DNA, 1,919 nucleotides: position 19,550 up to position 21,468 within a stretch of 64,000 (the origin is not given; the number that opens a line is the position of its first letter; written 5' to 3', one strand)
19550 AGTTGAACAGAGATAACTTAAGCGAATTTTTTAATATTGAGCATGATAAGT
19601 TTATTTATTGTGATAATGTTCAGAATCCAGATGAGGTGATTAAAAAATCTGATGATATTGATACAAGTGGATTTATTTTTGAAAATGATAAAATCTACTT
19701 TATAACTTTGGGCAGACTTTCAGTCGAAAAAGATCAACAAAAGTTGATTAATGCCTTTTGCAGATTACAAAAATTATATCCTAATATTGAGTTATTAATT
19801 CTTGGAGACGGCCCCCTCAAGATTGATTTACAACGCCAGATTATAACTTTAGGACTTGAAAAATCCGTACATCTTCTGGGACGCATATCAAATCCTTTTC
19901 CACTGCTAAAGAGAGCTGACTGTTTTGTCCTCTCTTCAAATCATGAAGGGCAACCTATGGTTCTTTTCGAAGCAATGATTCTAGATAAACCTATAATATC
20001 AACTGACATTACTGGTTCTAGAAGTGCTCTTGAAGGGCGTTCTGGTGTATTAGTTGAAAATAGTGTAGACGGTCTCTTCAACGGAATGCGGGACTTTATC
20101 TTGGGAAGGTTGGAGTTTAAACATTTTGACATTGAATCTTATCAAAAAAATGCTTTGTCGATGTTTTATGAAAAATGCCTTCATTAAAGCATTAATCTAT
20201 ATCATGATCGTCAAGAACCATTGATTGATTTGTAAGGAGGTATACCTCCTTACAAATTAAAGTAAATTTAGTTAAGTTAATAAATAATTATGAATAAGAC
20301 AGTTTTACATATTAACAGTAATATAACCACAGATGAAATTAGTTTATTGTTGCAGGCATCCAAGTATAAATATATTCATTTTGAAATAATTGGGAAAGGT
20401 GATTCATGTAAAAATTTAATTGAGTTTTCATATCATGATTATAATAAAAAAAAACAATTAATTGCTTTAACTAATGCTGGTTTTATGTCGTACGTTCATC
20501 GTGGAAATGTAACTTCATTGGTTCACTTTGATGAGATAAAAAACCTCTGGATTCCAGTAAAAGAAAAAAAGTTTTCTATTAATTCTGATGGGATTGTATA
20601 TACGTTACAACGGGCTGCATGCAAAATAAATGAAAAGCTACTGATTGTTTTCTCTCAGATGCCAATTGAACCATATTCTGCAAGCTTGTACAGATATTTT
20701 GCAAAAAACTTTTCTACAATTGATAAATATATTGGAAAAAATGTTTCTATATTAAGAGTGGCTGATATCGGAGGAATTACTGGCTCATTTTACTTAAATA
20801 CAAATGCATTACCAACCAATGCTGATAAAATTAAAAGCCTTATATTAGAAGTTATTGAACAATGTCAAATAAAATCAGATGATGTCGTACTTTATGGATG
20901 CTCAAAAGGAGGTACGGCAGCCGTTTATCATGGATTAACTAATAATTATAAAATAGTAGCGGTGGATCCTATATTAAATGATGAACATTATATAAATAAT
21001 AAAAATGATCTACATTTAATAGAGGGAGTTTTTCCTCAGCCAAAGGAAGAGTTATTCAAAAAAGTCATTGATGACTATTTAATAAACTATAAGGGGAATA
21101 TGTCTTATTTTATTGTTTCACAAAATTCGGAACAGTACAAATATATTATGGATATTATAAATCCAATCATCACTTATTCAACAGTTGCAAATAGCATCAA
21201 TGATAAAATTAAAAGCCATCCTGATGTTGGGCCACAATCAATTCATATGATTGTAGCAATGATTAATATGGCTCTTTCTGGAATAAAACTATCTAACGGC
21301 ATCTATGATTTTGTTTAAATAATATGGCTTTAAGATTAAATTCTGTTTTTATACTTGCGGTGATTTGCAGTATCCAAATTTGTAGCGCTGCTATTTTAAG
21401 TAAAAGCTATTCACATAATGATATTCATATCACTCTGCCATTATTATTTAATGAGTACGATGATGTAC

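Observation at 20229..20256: Perfect 28-bp palindrome inside the region 2 operon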

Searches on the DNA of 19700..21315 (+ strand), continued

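Call 59: get_annotated_region(hit=H33, flank=7000)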
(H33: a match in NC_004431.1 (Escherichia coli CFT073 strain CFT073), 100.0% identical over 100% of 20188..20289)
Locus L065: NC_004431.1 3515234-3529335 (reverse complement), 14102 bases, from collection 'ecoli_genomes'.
description: Escherichia coli CFT073, complete sequence
organism: Escherichia coli CFT073 strain CFT073 (NCBI taxid 199310)
replicon: chromosome; assembly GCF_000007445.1
host: -; source: -; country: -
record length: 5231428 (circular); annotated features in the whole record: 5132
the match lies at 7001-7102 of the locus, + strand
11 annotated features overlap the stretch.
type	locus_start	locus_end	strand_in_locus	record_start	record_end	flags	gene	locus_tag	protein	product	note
CDS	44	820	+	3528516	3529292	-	-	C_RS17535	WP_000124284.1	ABC transporter permease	-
CDS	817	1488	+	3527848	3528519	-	-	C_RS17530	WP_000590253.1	ABC transporter ATP-binding protein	-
CDS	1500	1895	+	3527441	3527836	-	-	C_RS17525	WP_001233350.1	pantoate--beta-alanine ligase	-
CDS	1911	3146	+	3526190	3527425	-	-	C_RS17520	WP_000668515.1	tetratricopeptide repeat protein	-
CDS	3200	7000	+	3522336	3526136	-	-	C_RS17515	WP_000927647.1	CDP-glycerol glycerophosphotransferase family protein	-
CDS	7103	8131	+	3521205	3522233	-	-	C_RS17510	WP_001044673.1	XcbB/CpsF family capsular polysaccharide biosynthesis protein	-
CDS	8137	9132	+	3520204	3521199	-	-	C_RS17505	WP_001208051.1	hypothetical protein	-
CDS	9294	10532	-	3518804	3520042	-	-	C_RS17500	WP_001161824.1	capsule biosynthesis protein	-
CDS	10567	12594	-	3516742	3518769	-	-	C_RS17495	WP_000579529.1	capsular polysaccharide biosynthesis protein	-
CDS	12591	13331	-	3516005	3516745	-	kdsB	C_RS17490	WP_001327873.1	3-deoxy-manno-octulosonate cytidylyltransferase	-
CDS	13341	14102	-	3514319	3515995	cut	-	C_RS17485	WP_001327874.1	polysaccharide biosynthesis/export family protein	-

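Call 64: search_dna_similar(query=window:20215-20270:+, collection=plasmids, mode=distant, max_evalue=1, max_rows=8)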
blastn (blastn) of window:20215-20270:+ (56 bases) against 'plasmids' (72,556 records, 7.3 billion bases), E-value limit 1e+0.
No match.

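Call 65: search_dna_similar(query=window:20215-20270:+, collection=phages, mode=distant, max_evalue=1, max_rows=8)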
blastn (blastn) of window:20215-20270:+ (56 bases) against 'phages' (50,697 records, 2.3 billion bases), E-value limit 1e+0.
Records with a match: 2; places in all: 2; records where one place covers at least 80% of the query: 0.
Best place of each record, by identity: 80-90% 2.
By first word of the organism name: Acinetobacter 2.
By host as written in the record: - 2.
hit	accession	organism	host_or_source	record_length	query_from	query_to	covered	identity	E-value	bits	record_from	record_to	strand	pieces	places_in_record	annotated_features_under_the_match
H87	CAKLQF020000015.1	Acinetobacter phage MD-2021a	not known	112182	9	42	61%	88.6%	1e-1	39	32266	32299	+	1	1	bm3R1_3: putative repressor protein; TetR family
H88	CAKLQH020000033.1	Acinetobacter phage MD-2021a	not known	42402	9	42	61%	88.6%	1e-1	39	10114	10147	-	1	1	bm3R1_3: putative repressor protein; TetR family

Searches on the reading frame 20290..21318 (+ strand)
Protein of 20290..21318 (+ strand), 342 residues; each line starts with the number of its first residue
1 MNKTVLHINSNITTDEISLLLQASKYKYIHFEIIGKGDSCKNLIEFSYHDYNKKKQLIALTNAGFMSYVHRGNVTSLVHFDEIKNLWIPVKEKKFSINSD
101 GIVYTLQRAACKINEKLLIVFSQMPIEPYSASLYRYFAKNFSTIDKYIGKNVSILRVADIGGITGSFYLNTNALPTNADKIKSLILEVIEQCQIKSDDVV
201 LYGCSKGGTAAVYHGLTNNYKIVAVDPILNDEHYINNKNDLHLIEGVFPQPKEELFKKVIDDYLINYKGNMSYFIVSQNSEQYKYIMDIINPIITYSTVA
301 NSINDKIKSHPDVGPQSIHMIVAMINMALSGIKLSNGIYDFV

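Call 14: search_protein_families(library=pfam, proteins=[window:20290-21318:+])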
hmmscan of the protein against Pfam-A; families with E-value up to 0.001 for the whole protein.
window:20290-21318:+ (342 aa): 1 family
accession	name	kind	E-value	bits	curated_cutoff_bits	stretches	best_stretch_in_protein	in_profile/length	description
PF16929.11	Asp2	-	0.0009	18.9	28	0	156-229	313-384/504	Accessory Sec system GspB-transporter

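Call 16: find_homologous_proteins(query=window:20290-21315:+)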
Query window:20290-21315:+ (342 aa): 55 proteins with E <= 0.001 among 1583 candidates.
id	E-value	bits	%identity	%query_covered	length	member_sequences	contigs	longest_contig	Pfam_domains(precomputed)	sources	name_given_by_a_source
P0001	1.6e-221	752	99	100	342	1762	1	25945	-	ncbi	ncbi:TPA: XcbB/CpsF family capsular polysaccharide biosynthesis protein [Escherichia coli]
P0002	4.4e-141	488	65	100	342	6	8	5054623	-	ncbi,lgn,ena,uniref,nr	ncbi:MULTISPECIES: XcbB/CpsF family capsular polysaccharide biosynthesis protein [Citrobacter]|unire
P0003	3.2e-140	485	99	65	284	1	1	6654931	-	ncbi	-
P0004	3.2e-130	452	61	100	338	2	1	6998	-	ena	-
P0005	1.1e-123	431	56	100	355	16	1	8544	-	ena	-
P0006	5.1e-120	419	100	56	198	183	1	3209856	-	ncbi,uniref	ncbi:XcbB/CpsF family capsular polysaccharide biosynthesis protein [Escherichia coli]|uniref:XcbB/Cp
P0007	4.4e-105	370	51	100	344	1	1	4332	-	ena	-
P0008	5.7e-103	363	51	100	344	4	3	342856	-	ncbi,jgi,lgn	-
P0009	6.6e-97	343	50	100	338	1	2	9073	-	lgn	-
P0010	5.5e-96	340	48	100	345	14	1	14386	-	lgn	-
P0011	7.6e-94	333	48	98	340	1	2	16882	-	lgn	-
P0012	1.5e-93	332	47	98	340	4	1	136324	-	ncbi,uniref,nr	ncbi:XcbB/CpsF family capsular polysaccharide biosynthesis protein [Rahnella sp. FC061912-K]|uniref:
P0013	6.7e-93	330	48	96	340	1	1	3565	-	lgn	-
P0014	3.6e-88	314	47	98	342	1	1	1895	-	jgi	-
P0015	7.4e-86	307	46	100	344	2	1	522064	-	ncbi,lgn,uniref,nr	ncbi:XcbB/CpsF family capsular polysaccharide biosynthesis protein [Atlantibacter sp. RC6]|uniref:Xc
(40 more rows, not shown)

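Call 18: find_encoding_contigs(protein=P0002, flank=8000, max_places=3)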
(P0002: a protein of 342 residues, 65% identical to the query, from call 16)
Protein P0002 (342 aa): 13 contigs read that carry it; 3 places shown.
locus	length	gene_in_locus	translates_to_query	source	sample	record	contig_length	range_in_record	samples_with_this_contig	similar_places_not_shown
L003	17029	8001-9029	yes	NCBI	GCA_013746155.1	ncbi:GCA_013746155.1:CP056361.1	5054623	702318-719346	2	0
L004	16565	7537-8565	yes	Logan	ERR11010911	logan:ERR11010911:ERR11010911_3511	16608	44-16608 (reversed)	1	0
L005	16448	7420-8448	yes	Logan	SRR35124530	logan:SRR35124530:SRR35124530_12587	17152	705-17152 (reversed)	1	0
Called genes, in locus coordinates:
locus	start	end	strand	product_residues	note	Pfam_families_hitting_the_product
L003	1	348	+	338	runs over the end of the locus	PF05598:DUF772, PF01609:DDE_Tnp_1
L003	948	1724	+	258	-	PF01061:ABC2_membrane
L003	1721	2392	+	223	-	PF00005:ABC_tran, PF02463:SMC_N (faint)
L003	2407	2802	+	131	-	PF01467:CTP_transf_like, PF06574:FAD_syn (faint)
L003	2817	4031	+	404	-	PF07719:TPR_2 (faint), PF13174:TPR_6 (faint), PF13181:TPR_8 (faint), PF13424:TPR_12 (faint), PF13432:TPR_16 (faint), PF14559:TPR_19 (weak), PF04991:LicD (faint)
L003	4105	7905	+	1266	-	PF00515:TPR_1 (faint), PF07719:TPR_2 (faint), PF12895:ANAPC3 (faint), PF13174:TPR_6 (faint), PF13176:TPR_7 (faint), PF04464:Glyphos_transf, PF00534:Glycos_transf_1, PF13692:Glyco_trans_1_4, +9 more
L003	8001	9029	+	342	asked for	-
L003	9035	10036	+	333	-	-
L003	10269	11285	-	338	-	PF05598:DUF772, PF01609:DDE_Tnp_1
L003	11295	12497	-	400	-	PF05159:Capsule_synth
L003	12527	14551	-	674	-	PF05159:Capsule_synth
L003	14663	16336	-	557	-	PF02563:Poly_export, PF10531:SLBB (faint), PF22461:SLBB_2 (faint)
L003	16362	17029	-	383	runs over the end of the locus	-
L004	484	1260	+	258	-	PF01061:ABC2_membrane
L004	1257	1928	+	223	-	PF00005:ABC_tran, PF02463:SMC_N (faint)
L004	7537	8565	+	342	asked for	-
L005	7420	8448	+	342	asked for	-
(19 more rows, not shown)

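Call 19: find_encoding_contigs(protein=P0004, flank=8000, max_places=2)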
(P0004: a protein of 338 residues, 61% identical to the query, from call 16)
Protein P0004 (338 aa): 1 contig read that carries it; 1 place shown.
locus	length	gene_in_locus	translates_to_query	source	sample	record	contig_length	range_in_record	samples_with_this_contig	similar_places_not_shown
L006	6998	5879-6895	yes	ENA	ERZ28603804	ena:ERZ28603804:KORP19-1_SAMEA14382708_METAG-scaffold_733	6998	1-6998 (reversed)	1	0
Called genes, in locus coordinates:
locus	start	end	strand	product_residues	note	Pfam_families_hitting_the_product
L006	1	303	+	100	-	?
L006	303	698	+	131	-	PF01467:CTP_transf_like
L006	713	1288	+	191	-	PF12895:ANAPC3 (faint), PF00515:TPR_1 (faint), PF07719:TPR_2 (faint), PF13174:TPR_6 (faint), PF13176:TPR_7 (faint), PF13181:TPR_8 (faint), PF13414:TPR_11 (weak), PF13431:TPR_17 (weak), +5 more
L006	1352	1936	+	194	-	PF04991:LicD (faint)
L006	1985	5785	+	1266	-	PF00515:TPR_1 (faint), PF07719:TPR_2 (faint), PF12895:ANAPC3 (faint), PF13176:TPR_7 (faint), PF13371:TPR_9 (faint), PF04464:Glyphos_transf, PF00534:Glycos_transf_1, PF13692:Glyco_trans_1_4, +6 more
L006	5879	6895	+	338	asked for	-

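Call 20: find_encoding_contigs(protein=P0005, flank=8000, max_places=2)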
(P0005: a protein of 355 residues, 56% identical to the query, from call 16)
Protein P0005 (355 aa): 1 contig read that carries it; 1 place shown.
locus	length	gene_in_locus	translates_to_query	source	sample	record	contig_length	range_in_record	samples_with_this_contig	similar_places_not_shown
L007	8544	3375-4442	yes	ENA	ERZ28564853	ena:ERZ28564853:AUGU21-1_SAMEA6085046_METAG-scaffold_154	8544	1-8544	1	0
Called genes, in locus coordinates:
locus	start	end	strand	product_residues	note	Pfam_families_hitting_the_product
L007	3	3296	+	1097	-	?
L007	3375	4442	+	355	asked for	-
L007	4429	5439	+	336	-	-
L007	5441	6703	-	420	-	PF05159:Capsule_synth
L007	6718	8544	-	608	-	?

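Call 27: find_related_loci(query=A2, collection=genome_contigs, flank=6000)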
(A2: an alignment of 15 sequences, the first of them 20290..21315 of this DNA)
Query A2 (342 aa) in genome_contigs; peptide patterns used: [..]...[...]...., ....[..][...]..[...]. (x = any residue, [..] = any of these).
49 stretches matched a pattern; 27 encode a relative of the query (tblastn E <= 1e-3); 27 distinct loci.
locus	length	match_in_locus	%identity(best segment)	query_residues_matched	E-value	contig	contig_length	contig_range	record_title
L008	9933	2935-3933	47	1-335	1e-99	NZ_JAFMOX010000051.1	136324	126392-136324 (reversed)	Rahnella rivi strain FC061912-K NODE_17_length_136324_cov_79.363202, whole genome shotgun sequence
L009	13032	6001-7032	46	1-342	1e-92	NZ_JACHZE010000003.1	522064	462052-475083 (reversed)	Atlantibacter sp. RC6 Ga0365400_03, whole genome shotgun sequence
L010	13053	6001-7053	36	1-340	9e-73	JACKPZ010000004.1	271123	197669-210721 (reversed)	MAG: Akkermansiaceae bacterium isolate HK-STAS-VERR-7 HK-STAS-VERR-7_4, whole genome shotgun sequence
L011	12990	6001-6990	35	11-338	9e-69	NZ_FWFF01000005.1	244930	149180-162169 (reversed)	Brevibacterium yomogidense strain B Co 03.10, whole genome shotgun sequence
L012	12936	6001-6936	37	28-339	1e-68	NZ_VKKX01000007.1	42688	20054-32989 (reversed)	Gemmobacter caeruleus strain N8 NODE_16, whole genome shotgun sequence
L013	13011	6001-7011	37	2-337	5e-67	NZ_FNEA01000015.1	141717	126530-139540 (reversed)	Paracoccus denitrificans strain DSM 413, whole genome shotgun sequence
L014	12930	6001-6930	38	37-338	5e-63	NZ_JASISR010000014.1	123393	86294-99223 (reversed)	Paenarthrobacter sp. PH39-S1 NODE_14_length_123393_cov_25.702456, whole genome shotgun sequence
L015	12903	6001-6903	37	38-339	7e-62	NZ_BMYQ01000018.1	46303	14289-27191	Gemmobacter lanyuensis strain KCTC 23714 sequence18, whole genome shotgun sequence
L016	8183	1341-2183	38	60-341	3e-58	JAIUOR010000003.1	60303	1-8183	MAG: Actinomycetota bacterium isolate PROP1 megahit-bin.30~k141_21281, whole genome shotgun sequence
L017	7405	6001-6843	38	60-341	3e-58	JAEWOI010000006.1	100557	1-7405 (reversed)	MAG: Actinomycetes bacterium isolate OH_SBlB_58 k127_1053667, whole genome shotgun sequence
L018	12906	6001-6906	33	41-339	1e-55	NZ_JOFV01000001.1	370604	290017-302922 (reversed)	Oerskovia turbata strain NRRL B-8019 contig1.1, whole genome shotgun sequence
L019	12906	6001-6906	32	41-339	4e-55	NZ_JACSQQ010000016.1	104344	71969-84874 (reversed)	Oerskovia rustica strain Sa4CUA1 NODE_16_length_104344_cov_7.408375, whole genome shotgun sequence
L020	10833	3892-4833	35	27-340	4e-54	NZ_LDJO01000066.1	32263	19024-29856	Stenotrophomonas acidaminiphila strain JCM 13310 contig_66, whole genome shotgun sequence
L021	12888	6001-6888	36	41-338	6e-56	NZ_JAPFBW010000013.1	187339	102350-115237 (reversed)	Aquabacterium sp. A7-Y contig00013, whole genome shotgun sequence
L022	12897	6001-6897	39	41-338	3e-70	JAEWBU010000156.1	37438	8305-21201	MAG: Proteobacteria bacterium isolate OH_PBB_264 k127_435431, whole genome shotgun sequence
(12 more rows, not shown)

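Call 30: find_encoding_contigs(protein=P0008, flank=5000, max_places=2)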
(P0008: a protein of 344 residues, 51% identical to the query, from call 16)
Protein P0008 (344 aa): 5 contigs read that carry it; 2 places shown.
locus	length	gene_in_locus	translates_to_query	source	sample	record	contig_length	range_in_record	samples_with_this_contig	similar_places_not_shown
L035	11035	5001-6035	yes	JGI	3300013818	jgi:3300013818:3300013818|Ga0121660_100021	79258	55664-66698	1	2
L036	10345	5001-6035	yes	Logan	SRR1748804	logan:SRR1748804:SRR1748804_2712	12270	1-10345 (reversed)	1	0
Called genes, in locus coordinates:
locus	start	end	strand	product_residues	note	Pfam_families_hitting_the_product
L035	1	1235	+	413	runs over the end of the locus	PF12895:ANAPC3 (faint)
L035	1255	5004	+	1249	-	PF07719:TPR_2 (faint), PF13181:TPR_8 (faint), PF13424:TPR_12 (faint), PF25063:ARM_TT21_C (faint), PF00515:TPR_1 (weak), PF04464:Glyphos_transf, PF00534:Glycos_transf_1, PF13692:Glyco_trans_1_4, +6 more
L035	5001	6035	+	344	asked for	-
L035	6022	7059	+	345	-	-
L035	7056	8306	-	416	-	PF05159:Capsule_synth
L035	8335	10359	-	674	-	PF05159:Capsule_synth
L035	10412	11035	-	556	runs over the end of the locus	PF02563:Poly_export, PF10531:SLBB (faint), PF22461:SLBB_2 (faint)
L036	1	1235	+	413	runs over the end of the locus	PF12895:ANAPC3 (faint)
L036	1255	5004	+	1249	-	PF07719:TPR_2 (faint), PF13181:TPR_8 (faint), PF13424:TPR_12 (faint), PF25063:ARM_TT21_C (faint), PF00515:TPR_1 (weak), PF04464:Glyphos_transf, PF00534:Glycos_transf_1, PF13692:Glyco_trans_1_4, +6 more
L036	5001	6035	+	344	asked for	-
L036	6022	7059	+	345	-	-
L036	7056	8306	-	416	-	PF05159:Capsule_synth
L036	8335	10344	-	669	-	?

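Call 31: find_encoding_contigs(protein=P0010, flank=5000, max_places=2)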
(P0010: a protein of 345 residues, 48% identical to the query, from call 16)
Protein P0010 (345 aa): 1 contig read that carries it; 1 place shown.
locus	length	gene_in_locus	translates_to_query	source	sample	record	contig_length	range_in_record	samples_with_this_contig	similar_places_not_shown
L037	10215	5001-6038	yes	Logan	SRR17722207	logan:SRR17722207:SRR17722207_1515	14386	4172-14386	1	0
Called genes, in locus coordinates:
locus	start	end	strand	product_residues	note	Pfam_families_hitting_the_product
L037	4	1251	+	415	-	-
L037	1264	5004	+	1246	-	PF00515:TPR_1 (faint), PF07719:TPR_2 (faint), PF13174:TPR_6 (faint), PF13414:TPR_11 (weak), PF13432:TPR_16 (weak), PF04464:Glyphos_transf, PF00534:Glycos_transf_1, PF13692:Glyco_trans_1_4, +6 more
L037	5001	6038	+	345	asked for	-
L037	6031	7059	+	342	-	-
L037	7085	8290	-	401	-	PF05159:Capsule_synth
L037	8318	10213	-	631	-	?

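Call 32: find_encoding_contigs(protein=P0009, flank=5000, max_places=2)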
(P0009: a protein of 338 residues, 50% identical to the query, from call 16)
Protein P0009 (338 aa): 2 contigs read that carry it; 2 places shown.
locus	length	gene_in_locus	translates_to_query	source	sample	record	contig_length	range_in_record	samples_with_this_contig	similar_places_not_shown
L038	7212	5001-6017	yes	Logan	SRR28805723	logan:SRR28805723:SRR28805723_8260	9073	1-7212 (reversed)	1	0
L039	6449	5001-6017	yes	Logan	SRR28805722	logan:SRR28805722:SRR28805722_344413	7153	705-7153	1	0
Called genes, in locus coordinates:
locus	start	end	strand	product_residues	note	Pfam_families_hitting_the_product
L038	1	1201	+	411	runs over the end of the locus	PF13181:TPR_8 (faint), PF14559:TPR_19 (weak), PF13431:TPR_17 (faint)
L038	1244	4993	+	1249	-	PF00515:TPR_1 (faint), PF07719:TPR_2 (faint), PF13181:TPR_8 (faint), PF13424:TPR_12 (faint), PF13414:TPR_11 (weak), PF04464:Glyphos_transf, PF00534:Glycos_transf_1, PF13692:Glyco_trans_1_4, +5 more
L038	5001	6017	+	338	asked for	-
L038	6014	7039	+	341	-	-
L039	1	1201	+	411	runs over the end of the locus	PF13181:TPR_8 (faint), PF14559:TPR_19 (weak), PF13431:TPR_17 (faint)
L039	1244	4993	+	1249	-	PF00515:TPR_1 (faint), PF07719:TPR_2 (faint), PF13181:TPR_8 (faint), PF13424:TPR_12 (faint), PF13414:TPR_11 (weak), PF04464:Glyphos_transf, PF00534:Glycos_transf_1, PF13692:Glyco_trans_1_4, +5 more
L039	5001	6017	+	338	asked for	-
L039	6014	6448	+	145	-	?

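Call 33: find_encoding_contigs(protein=P0011, flank=5000, max_places=2)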
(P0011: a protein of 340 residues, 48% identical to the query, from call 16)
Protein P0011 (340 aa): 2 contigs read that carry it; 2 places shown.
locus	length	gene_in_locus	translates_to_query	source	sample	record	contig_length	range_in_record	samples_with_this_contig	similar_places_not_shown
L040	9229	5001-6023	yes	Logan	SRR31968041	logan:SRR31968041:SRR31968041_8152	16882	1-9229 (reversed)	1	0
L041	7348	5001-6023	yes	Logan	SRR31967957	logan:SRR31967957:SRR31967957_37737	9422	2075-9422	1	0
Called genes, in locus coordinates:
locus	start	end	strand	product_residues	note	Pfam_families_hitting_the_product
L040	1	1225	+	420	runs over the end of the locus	PF13174:TPR_6 (faint), PF13428:TPR_14 (faint), PF04991:LicD (faint), PF13432:TPR_16 (faint), PF14559:TPR_19 (weak)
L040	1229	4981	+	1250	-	PF00515:TPR_1 (faint), PF07719:TPR_2 (faint), PF12895:ANAPC3 (faint), PF13174:TPR_6 (faint), PF13181:TPR_8 (faint), PF04464:Glyphos_transf, PF00534:Glycos_transf_1, PF13692:Glyco_trans_1_4, +8 more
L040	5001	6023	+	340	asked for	-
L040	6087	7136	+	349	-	-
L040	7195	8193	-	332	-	PF05048:NosD (weak), PF13229:Beta_helix, PF05048:NosD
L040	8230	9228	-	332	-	?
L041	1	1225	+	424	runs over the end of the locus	PF13174:TPR_6 (faint), PF13428:TPR_14 (faint), PF13432:TPR_16 (faint), PF14559:TPR_19 (weak), PF04991:LicD (faint)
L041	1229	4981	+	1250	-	PF00515:TPR_1 (faint), PF07719:TPR_2 (faint), PF12895:ANAPC3 (faint), PF13174:TPR_6 (faint), PF13181:TPR_8 (faint), PF04464:Glyphos_transf, PF00534:Glycos_transf_1, PF13692:Glyco_trans_1_4, +8 more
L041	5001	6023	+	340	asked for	-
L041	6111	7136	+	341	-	-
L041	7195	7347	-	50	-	?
